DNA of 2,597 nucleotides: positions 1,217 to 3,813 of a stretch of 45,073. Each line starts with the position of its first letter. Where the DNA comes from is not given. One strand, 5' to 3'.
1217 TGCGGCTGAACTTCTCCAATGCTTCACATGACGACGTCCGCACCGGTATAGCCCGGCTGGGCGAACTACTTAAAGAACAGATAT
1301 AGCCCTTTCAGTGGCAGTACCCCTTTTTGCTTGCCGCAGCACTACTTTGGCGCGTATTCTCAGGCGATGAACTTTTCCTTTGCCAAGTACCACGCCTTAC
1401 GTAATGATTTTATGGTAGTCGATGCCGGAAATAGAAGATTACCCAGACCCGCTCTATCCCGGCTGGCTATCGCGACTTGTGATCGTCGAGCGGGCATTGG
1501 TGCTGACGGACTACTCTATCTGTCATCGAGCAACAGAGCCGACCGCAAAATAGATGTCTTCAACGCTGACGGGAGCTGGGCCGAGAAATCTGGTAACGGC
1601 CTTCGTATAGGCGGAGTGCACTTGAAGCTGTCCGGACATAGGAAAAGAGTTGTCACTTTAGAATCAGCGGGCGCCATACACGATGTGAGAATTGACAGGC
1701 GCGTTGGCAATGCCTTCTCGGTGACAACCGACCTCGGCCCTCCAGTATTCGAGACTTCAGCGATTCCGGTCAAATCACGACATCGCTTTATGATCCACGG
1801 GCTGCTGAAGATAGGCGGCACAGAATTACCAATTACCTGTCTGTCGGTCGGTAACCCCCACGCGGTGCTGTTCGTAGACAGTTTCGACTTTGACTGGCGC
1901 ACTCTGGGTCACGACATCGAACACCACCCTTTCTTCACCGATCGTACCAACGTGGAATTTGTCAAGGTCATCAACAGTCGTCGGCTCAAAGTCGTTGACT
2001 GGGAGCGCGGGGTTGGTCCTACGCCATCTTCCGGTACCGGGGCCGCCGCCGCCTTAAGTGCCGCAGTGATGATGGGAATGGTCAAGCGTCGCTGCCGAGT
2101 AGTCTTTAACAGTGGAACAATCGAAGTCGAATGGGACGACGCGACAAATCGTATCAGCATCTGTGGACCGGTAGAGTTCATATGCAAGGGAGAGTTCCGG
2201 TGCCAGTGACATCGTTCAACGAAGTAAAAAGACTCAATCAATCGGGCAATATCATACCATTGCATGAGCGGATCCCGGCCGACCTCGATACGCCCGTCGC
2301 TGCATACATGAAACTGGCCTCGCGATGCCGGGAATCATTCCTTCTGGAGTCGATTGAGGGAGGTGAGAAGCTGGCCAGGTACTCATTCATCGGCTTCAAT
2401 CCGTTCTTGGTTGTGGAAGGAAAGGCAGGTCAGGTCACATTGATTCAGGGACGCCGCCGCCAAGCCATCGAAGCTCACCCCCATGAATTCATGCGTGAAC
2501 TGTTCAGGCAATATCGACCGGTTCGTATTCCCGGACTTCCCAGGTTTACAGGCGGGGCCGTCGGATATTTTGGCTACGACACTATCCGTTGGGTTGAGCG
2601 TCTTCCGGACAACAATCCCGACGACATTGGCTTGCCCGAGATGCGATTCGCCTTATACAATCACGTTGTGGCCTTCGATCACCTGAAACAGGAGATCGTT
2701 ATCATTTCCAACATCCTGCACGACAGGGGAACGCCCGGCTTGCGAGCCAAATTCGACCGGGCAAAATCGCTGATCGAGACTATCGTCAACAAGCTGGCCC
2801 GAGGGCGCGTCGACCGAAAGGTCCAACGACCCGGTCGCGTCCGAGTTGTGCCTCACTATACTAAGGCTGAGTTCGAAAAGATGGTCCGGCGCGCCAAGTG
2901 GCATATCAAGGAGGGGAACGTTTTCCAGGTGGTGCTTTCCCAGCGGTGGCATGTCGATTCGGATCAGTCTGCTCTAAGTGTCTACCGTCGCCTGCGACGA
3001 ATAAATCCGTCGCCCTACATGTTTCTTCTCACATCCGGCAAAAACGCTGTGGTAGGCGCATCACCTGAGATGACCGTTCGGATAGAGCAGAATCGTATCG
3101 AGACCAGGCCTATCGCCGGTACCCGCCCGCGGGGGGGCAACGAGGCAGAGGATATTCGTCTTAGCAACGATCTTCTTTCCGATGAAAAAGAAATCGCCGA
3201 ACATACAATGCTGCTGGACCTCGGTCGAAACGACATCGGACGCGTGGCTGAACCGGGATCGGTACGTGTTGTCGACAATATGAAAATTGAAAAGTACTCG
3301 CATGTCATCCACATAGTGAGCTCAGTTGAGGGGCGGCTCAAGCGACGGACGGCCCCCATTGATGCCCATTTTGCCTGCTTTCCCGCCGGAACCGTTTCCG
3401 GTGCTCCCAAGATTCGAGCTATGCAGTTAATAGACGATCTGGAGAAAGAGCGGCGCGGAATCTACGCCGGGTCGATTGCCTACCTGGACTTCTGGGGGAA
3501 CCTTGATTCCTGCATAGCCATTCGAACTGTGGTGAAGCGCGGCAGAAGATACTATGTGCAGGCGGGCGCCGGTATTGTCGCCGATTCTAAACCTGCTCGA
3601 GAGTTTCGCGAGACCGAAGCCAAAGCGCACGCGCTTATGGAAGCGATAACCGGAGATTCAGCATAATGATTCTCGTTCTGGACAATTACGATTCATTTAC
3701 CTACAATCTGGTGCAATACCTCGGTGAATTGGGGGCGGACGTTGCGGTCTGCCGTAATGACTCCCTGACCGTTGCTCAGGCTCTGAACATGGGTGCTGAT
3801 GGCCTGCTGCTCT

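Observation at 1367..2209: DapF homologue with serine at both catalytic cysteine positions, translationally coupled to trpE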

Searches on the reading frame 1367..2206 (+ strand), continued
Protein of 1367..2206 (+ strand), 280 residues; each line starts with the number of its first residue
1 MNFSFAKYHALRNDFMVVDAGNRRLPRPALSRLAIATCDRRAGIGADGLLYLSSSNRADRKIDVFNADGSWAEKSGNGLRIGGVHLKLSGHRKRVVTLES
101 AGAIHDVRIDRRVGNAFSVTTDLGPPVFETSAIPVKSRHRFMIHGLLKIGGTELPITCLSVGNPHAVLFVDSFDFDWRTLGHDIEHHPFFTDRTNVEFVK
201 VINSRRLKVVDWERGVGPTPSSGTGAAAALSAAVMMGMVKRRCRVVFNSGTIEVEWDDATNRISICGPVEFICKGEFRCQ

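Call 64: find_homologous_proteins(query=P0388, max_evalue=1e-10)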
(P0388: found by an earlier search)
Query P0388 (281 aa): 8000 proteins with E <= 1e-10 among 8000 candidates; the best 120 are listed.
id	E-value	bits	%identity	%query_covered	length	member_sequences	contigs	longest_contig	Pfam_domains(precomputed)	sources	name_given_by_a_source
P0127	2.9e-176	602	96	100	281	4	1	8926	PF01678.25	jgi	jgi:diaminopimelate epimerase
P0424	1.6e-163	561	87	100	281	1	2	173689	PF02567.22,PF01678.25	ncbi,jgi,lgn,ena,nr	ncbi:MAG TPA: diaminopimelate epimerase [candidate division Zixibacteria bacterium]|nr:diaminopimela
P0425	1.6e-148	511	79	100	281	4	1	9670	PF01678.25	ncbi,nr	ncbi:MAG: diaminopimelate epimerase [candidate division Zixibacteria bacterium]|nr:diaminopimelate e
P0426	1.7e-130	452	70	100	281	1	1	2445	PF02567.22,PF01678.25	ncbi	-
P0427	3.5e-128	445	69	100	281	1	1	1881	PF02567.22,PF01678.25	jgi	jgi:diaminopimelate epimerase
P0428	1.9e-127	442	70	97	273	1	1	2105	PF02567.22,PF01678.25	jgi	jgi:diaminopimelate epimerase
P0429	6.9e-125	434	69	97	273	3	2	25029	PF02567.22,PF01678.25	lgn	-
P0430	1.3e-123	430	68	97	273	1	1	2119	PF02567.22,PF01678.25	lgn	-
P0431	1.8e-118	413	65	100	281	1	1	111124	PF01678.25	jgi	jgi:diaminopimelate epimerase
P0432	1.3e-117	410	67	97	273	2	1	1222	PF02567.22,PF01678.25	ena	-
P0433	2.9e-114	399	62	100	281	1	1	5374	PF01678.25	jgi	-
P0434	1.5e-111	390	59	100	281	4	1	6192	PF01678.25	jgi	jgi:diaminopimelate epimerase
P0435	4.8e-110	385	59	100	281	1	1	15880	PF01678.25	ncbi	-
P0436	1.2e-106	374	60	100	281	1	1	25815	PF02567.22,PF01678.25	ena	-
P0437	1.2e-101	358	59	100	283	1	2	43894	PF01678.25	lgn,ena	-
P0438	2.4e-100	353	55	99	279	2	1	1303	PF01678.25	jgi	-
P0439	6.6e-100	352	58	100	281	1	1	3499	PF02567.22,PF01678.25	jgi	-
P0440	4.6e-99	349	57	100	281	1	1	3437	PF01678.25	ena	-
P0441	5.1e-99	349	58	97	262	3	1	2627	PF02567.22,PF01678.25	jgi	-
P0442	1.5e-98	348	52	99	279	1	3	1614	PF01678.25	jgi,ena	-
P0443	2.0e-97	344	53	99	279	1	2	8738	PF01678.25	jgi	-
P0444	5.0e-97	343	53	99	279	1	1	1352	PF01678.25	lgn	-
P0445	8.8e-97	342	52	99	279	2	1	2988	PF01678.25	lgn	-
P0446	4.9e-95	336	53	99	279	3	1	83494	PF01678.25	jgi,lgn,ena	-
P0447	1.0e-94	335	52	99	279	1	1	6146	PF01678.25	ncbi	-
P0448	3.2e-94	333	50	99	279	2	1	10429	PF01678.25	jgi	jgi:diaminopimelate epimerase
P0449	8.7e-93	329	50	99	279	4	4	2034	PF01678.25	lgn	-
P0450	1.9e-92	328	51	99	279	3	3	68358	PF01678.25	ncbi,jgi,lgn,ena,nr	ncbi:MAG: diaminopimelate epimerase [candidate division Zixibacteria bacterium]|nr:diaminopimelate e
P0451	4.4e-92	326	51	99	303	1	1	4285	PF01678.25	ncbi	-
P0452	4.4e-92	326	56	100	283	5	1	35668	PF01678.25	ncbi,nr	ncbi:MAG: diaminopimelate epimerase [candidate division Zixibacteria bacterium]|nr:diaminopimelate e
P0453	1.6e-91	325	50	99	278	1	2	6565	PF01678.25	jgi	jgi:diaminopimelate epimerase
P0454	1.7e-91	324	49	99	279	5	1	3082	PF01678.25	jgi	jgi:diaminopimelate epimerase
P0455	2.2e-91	324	51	96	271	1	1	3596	PF01678.25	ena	-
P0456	5.0e-91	323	49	99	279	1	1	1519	PF01678.25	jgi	jgi:diaminopimelate epimerase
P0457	1.7e-89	318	50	99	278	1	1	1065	PF01678.25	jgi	jgi:diaminopimelate epimerase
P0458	1.8e-89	318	51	96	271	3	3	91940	PF01678.25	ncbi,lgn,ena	-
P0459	2.6e-84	301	53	100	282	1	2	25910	PF01678.25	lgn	-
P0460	1.6e-76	275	49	98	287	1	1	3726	PF02567.22,PF01678.25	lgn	-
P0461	2.2e-75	272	47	99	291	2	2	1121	PF01678.25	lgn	-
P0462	3.5e-75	271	49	98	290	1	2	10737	PF02567.22,PF01678.25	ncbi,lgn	ncbi:MAG: diaminopimelate epimerase [Bacillota bacterium]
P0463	3.7e-75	271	46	99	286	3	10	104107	PF01678.25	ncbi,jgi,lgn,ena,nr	ncbi:MAG: diaminopimelate epimerase [Candidatus Margulisiibacteriota bacterium]|nr:MAG: diaminopimel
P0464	6.4e-75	270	46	98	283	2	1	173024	PF01678.25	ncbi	ncbi:MAG: diaminopimelate epimerase [Bacillota bacterium]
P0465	8.8e-75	270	48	98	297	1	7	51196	PF02567.22,PF01678.25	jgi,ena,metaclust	jgi:diaminopimelate epimerase|metaclust:\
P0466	1.2e-74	269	51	98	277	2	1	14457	PF01678.25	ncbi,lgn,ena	-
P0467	2.3e-74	268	47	98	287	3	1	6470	PF02567.22,PF01678.25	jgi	-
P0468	4.4e-74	267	48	98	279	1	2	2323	PF01678.25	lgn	-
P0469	4.4e-74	267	46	98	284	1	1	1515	PF01678.25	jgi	jgi:diaminopimelate epimerase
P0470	5.1e-74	267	49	98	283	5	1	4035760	PF02567.22,PF01678.25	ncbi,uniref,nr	ncbi:diaminopimelate epimerase [Halocella sp. SP3-1]|uniref:diaminopimelate epimerase n=1 Tax=Haloce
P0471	6.8e-74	267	47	98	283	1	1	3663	PF02567.22,PF01678.25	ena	-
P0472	8.0e-74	267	47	98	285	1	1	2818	PF02567.22,PF01678.25,PF26317.1,PF05544.17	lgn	-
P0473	8.1e-74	267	45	98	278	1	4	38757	PF02567.22,PF01678.25,PF26317.1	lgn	-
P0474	9.1e-74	266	46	98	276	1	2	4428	PF02567.22,PF01678.25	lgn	-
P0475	1.0e-73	266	48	98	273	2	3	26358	PF02567.22,PF01678.25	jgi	jgi:diaminopimelate epimerase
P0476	1.2e-73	266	48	98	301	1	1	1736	PF01678.25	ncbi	-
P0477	3.2e-73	265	48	99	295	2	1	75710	PF01678.25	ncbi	-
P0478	3.2e-73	265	49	98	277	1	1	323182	PF02567.22,PF01678.25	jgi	-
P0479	3.4e-73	264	46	98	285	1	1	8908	PF02567.22,PF01678.25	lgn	-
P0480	3.7e-73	264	47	100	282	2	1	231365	PF02567.22,PF01678.25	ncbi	-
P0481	4.0e-73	264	47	98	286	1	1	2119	PF02567.22,PF01678.25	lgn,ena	-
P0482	4.5e-73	264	47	97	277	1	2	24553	PF01678.25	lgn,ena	-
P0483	4.5e-73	264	46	98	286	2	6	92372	PF02567.22,PF01678.25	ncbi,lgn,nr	ncbi:MAG: diaminopimelate epimerase [Halanaerobiales bacterium]|nr:diaminopimelate epimerase [Halana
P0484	4.8e-73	264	46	98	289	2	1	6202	PF01678.25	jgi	jgi:diaminopimelate epimerase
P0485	4.8e-73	264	47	98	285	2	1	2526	PF01678.25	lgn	-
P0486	5.6e-73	264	47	98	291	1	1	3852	PF01678.25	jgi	jgi:diaminopimelate epimerase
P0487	6.2e-73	264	46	98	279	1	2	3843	PF01678.25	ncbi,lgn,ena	-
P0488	7.6e-73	263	48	98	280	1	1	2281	PF02567.22,PF01678.25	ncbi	-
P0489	8.8e-73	263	47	98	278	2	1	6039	PF02567.22,PF01678.25,PF05544.17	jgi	-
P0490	1.4e-72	262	49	99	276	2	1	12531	PF02567.22,PF01678.25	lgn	-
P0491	2.3e-72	262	46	99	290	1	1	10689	PF01678.25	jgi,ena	-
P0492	3.3e-72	261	44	98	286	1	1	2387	PF02567.22,PF01678.25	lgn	-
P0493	3.5e-72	261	44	98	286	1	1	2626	PF02567.22,PF01678.25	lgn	-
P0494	3.5e-72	261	45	98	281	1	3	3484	PF02567.22,PF01678.25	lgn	-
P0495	3.8e-72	261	48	98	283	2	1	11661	PF02567.22,PF01678.25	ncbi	ncbi:MAG: diaminopimelate epimerase [Bacillota bacterium]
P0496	3.9e-72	261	47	97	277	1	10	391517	PF02567.22,PF01678.25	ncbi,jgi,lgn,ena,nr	ncbi:MAG: diaminopimelate epimerase [Gracilibacter sp. BRH_c7a]|nr:MAG: diaminopimelate epimerase [G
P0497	3.9e-72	261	47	99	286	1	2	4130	PF02567.22,PF01678.25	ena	-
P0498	4.1e-72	261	47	98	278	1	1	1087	PF02567.22,PF01678.25,PF05544.17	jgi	-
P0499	4.7e-72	261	47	98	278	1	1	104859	PF02567.22,PF01678.25,PF05544.17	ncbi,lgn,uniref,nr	ncbi:diaminopimelate epimerase [Desulfoscipio geothermicus]|uniref:Diaminopimelate epimerase n=1 Tax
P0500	5.4e-72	261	46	99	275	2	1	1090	PF01678.25,PF26317.1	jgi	jgi:diaminopimelate epimerase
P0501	5.5e-72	261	46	98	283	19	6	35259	PF01678.25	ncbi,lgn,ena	-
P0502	6.1e-72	260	47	98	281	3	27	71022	PF02567.22,PF01678.25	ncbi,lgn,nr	ncbi:MAG: diaminopimelate epimerase [Clostridia bacterium]|nr:diaminopimelate epimerase [Clostridia 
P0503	6.5e-72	260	46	98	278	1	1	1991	PF01678.25,PF05544.17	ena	-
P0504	7.1e-72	260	47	98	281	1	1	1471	PF01678.25,PF05544.17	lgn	-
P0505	7.2e-72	260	44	99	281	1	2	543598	PF02567.22,PF01678.25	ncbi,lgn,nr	ncbi:diaminopimelate epimerase [Sporomusaceae bacterium FL31]|nr:diaminopimelate epimerase [Sporomus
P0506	7.6e-72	260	47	98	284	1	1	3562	PF02567.22,PF01678.25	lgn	-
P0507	8.4e-72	260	46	98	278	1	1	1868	PF02567.22,PF01678.25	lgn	-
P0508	9.1e-72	260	45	98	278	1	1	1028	PF02567.22,PF01678.25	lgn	-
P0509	9.7e-72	260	46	98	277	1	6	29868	PF01678.25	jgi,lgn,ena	-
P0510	1.0e-71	260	46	98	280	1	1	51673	PF01678.25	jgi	-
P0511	1.1e-71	260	47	95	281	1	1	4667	PF02567.22,PF01678.25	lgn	-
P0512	1.1e-71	259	48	98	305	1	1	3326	PF02567.22,PF01678.25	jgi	jgi:diaminopimelate epimerase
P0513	1.1e-71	259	46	98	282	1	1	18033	PF02567.22,PF01678.25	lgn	-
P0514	1.2e-71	259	46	99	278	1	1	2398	PF01678.25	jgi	jgi:diaminopimelate epimerase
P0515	1.3e-71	259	47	97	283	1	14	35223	PF02567.22,PF01678.25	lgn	-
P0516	1.3e-71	259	45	98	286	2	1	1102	PF01678.25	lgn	-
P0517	1.3e-71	259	45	98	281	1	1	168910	PF02567.22,PF01678.25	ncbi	ncbi:diaminopimelate epimerase [Candidatus Margulisiibacteriota bacterium]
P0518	1.5e-71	259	48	98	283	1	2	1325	PF01678.25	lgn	-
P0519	1.7e-71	259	49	98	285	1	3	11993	PF01678.25,PF05544.17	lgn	-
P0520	1.7e-71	259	46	98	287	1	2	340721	PF02567.22,PF01678.25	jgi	jgi:diaminopimelate epimerase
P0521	1.7e-71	259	46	98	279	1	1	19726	PF01678.25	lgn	-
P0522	1.8e-71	259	47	97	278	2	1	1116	PF02567.22,PF01678.25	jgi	jgi:diaminopimelate epimerase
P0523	1.8e-71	259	45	98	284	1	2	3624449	PF02567.22,PF01678.25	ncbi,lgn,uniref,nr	ncbi:diaminopimelate epimerase [Desulfitobacterium dichloroeliminans LMG P-21439]|uniref:Diaminopime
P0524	1.9e-71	259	48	98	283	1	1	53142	PF01678.25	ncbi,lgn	ncbi:MAG: diaminopimelate epimerase [Bacillota bacterium]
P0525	2.0e-71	259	47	98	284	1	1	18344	PF02567.22,PF01678.25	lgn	-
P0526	2.4e-71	258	46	97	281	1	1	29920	PF02567.22,PF01678.25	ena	-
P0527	2.5e-71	258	48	98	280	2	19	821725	PF02567.22,PF01678.25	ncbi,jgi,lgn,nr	ncbi:MAG: diaminopimelate epimerase [Peptococcaceae bacterium]|jgi:diaminopimelate epimerase|nr:diam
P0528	2.9e-71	258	45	98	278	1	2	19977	PF02567.22,PF01678.25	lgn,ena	-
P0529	3.0e-71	258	46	98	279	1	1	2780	PF02567.22,PF01678.25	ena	-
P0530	3.0e-71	258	47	98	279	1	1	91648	PF02567.22,PF01678.25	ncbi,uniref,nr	ncbi:diaminopimelate epimerase [Desulfolucanica intricata]|uniref:diaminopimelate epimerase n=1 Tax=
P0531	3.2e-71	258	44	98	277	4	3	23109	PF01678.25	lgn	-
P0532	3.5e-71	258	50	97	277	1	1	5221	PF02567.22,PF01678.25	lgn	-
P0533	3.6e-71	258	48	99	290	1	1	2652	PF01678.25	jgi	-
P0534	4.0e-71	258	48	98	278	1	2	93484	PF01678.25,PF05544.17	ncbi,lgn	ncbi:MAG: diaminopimelate epimerase [Bacillota bacterium]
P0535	4.1e-71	258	45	97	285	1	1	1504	PF02567.22,PF01678.25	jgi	jgi:diaminopimelate epimerase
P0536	4.2e-71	258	45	98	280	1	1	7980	PF02567.22,PF01678.25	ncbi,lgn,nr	ncbi:MAG: diaminopimelate epimerase [Pelosinus sp.]|nr:diaminopimelate epimerase [Pelosinus sp.]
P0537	4.6e-71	257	48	99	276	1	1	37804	PF01678.25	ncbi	-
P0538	4.7e-71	257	47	99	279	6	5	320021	PF01678.25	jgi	-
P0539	5.9e-71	257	47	98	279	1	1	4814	PF02567.22,PF01678.25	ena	-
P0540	7.1e-71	257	46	99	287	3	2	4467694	PF01678.25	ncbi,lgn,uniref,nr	ncbi:diaminopimelate epimerase [Brevibacillus sp. WF146]|uniref:diaminopimelate epimerase n=1 Tax=Br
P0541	7.9e-71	257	48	98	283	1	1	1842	PF02567.22,PF01678.25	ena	-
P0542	8.0e-71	257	46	98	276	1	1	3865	PF01678.25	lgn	-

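Call 66: find_encoding_contigs(protein=P0450, flank=7000, max_places=1)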
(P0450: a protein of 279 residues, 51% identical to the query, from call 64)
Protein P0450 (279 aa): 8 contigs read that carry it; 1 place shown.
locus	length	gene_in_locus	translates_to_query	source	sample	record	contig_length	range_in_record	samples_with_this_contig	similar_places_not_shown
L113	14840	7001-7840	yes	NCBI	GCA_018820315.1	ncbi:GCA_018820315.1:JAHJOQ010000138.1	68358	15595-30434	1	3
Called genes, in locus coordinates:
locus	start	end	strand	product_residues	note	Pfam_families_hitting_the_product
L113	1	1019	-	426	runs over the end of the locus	PF13205:Big_5, PF25852:DUF6242_C (faint)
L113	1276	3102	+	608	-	PF07693:KAP_NTPase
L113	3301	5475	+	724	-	PF05547:Peptidase_M6 (weak), PF02412:TSP_3 (weak)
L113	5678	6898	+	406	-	PF00155:Aminotran_1_2, PF12897:Asp_aminotransf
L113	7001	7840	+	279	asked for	PF01678:DAP_epimerase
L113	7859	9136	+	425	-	PF12832:MFS_1_like, PF07690:MFS_1, PF13347:MFS_2 (weak), PF07690:MFS_1, PF12832:MFS_1_like (weak)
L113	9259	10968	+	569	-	PF03485:Arg_tRNA_synt_N, PF00750:tRNA-synt_1d, PF05746:DALR_1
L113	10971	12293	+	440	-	-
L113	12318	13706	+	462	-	PF01554:MatE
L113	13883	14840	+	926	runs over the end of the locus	PF11028:TMEM260_N, PF27133:YfdI_N (faint), PF28495:TMEM260_2, PF13428:TPR_14 (faint), PF14559:TPR_19 (faint)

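Call 67: find_encoding_contigs(protein=P0458, flank=7000, max_places=1)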
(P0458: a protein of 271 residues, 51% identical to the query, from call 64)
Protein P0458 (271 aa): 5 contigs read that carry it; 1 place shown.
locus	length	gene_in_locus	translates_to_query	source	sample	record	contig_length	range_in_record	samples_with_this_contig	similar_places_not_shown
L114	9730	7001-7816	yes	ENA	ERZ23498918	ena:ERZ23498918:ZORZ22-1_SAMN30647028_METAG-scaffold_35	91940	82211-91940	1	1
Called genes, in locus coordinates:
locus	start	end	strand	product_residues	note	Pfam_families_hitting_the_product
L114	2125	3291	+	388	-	PF13784:Fic_N, PF02661:Fic, PF13412:HTH_24 (weak)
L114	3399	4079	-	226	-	PF13505:OMP_b-brl (weak)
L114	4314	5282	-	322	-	PF25852:DUF6242_C (faint)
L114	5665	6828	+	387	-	PF00155:Aminotran_1_2, PF12897:Asp_aminotransf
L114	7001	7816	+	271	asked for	PF01678:DAP_epimerase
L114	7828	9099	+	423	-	PF07690:MFS_1, PF12832:MFS_1_like (weak), PF07690:MFS_1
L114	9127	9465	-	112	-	-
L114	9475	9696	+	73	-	-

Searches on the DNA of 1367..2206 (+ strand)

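Call 70: search_rna_families(sources=[L001, L002, L003, L090, L108, L111, L113, L114], threshold=gathering)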
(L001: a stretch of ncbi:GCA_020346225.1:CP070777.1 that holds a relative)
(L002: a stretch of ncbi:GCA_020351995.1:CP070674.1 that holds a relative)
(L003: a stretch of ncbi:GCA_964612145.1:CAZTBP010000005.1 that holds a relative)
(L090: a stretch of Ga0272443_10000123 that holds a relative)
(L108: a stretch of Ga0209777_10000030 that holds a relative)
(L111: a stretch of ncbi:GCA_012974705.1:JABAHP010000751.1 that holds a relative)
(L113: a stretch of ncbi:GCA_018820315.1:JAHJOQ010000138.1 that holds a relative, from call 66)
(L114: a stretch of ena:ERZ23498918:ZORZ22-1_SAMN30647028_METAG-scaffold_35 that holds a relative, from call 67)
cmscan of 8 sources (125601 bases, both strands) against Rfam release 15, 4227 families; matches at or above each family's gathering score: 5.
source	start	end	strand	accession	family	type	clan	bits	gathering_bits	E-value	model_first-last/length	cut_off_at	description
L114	1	1615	+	RF02541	LSU_rRNA_bacteria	Gene; rRNA;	CL00112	1628.1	50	0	1343-2925/2925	5'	Bacterial large subunit ribosomal RNA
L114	1790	1906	+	RF00001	5S_rRNA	Gene; rRNA;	CL00113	93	38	1.6e-18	1-120/120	no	5S ribosomal RNA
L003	6599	6671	+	RF00005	tRNA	Gene; tRNA;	CL00001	74.3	29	3.9e-14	1-71/71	no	tRNA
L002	6844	6916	+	RF00005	tRNA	Gene; tRNA;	CL00001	70.5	29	4.4e-13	1-71/71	no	tRNA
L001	3354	3453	+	RF02510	PYLIS_3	Cis-reg;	-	39.9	38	0.00018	1-100/100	no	Pyrrolysine insertion sequence mttB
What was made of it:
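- Tried and rejected: (4) A lysine riboswitch or other RNA element upstream of AT-dapF in eight Zixibacteria-type loci: none found (call 70).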

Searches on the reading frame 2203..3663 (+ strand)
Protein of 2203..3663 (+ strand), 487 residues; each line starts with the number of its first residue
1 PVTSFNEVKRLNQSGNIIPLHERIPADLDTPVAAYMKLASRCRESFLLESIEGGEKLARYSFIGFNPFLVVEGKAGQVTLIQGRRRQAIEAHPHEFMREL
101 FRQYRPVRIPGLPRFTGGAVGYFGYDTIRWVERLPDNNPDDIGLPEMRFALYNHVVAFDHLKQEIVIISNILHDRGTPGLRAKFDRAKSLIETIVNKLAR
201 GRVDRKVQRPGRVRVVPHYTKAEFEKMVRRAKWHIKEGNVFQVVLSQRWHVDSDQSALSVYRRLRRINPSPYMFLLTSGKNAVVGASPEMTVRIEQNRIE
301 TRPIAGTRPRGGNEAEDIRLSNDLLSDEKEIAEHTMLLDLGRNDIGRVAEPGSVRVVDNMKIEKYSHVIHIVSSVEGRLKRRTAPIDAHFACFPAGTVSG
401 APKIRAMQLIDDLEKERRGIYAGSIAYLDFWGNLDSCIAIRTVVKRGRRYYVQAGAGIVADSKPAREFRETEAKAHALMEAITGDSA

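Call 3: search_protein_families(library=pfam, proteins=[window:2203-3663:+], max_evalue=0.01)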
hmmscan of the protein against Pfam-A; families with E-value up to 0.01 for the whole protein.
window:2203-3663:+ (487 aa): 2 families
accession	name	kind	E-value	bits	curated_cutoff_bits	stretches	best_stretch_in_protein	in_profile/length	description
PF00425.24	Chorismate_bind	-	1e-91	307.5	27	1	221-474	2-257/257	chorismate binding enzyme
PF04715.19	Anth_synt_I_N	-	7.3e-41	140.1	23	1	27-166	1-139/140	Anthranilate synthase component I, N terminal region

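Call 4: search_protein_families(library=ncbifam, proteins=[window:2203-3663:+], max_evalue=0.01)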
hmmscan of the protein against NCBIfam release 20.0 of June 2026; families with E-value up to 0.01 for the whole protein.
window:2203-3663:+ (487 aa): 26 families (the best 25 are shown)
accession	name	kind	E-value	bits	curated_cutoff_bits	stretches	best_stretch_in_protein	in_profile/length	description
TIGR00564.1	trpE_most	equivalog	2.5e-165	550.9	517.7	1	27-482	2-454/455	anthranilate synthase component I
NF010086.0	PRK13571.1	equivalog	2.4e-153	511.3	693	1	4-483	10-498/510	anthranilate synthase component I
TIGR01820.1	TrpE-arch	equivalog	1.4e-138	463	512.05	1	31-482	1-448/449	anthranilate synthase component I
NF010087.0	PRK13572.1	equivalog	2e-105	353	580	1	30-482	10-431/435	anthranilate synthase component I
TIGR01824.1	PabB-clade2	equivalog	5.4e-101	338.4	408.55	1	117-478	1-355/355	aminodeoxychorismate synthase, component I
NF010079.0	PRK13564.1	equivalog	2.7e-99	333.3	471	1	120-483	147-512/521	anthranilate synthase component 1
NF010089.0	PRK13574.1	equivalog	1.2e-98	330.8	527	2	219-482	155-418/421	anthranilate synthase component I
NF004610.0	PRK05940.1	equivalog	1e-97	327.8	568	1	47-483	36-460/467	anthranilate synthase component I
NF006563.0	PRK09070.1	equivalog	2.9e-95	319.5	514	1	37-483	17-445/447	aminodeoxychorismate synthase component I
TIGR00565.1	trpE_proteo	equivalog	2.1e-87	294.1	494.65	1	120-483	130-494/498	anthranilate synthase component I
NF010082.0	PRK13567.1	equivalog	9.1e-84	281.8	576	1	39-481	18-466/468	anthranilate synthase component I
TIGR00553.1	pabB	equivalog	1.2e-82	277.8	328.4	1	120-477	2-328/329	aminodeoxychorismate synthase component I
NF010081.0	PRK13566.1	equivalog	1.8e-78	264.5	645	1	119-485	159-510/729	anthranilate synthase component I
NF012009.0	PRK15465.1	equivalog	1.2e-76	258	622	1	42-479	28-448/453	aminodeoxychorismate synthase component 1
TIGR01815.1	TrpE-clade3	equivalog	2.3e-68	230.8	739.15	1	218-483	230-496/717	anthranilate synthase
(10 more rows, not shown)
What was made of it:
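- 2200..5245 (+): trpE (to 3666), trpG (3666-4235) and trpD (4232-5245). This block lies between dapF and the MFS gene only in a subset of Zixibacteria. Calls 3, 4 (TIGR00564 550.9 bits), 2, 14, 48.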
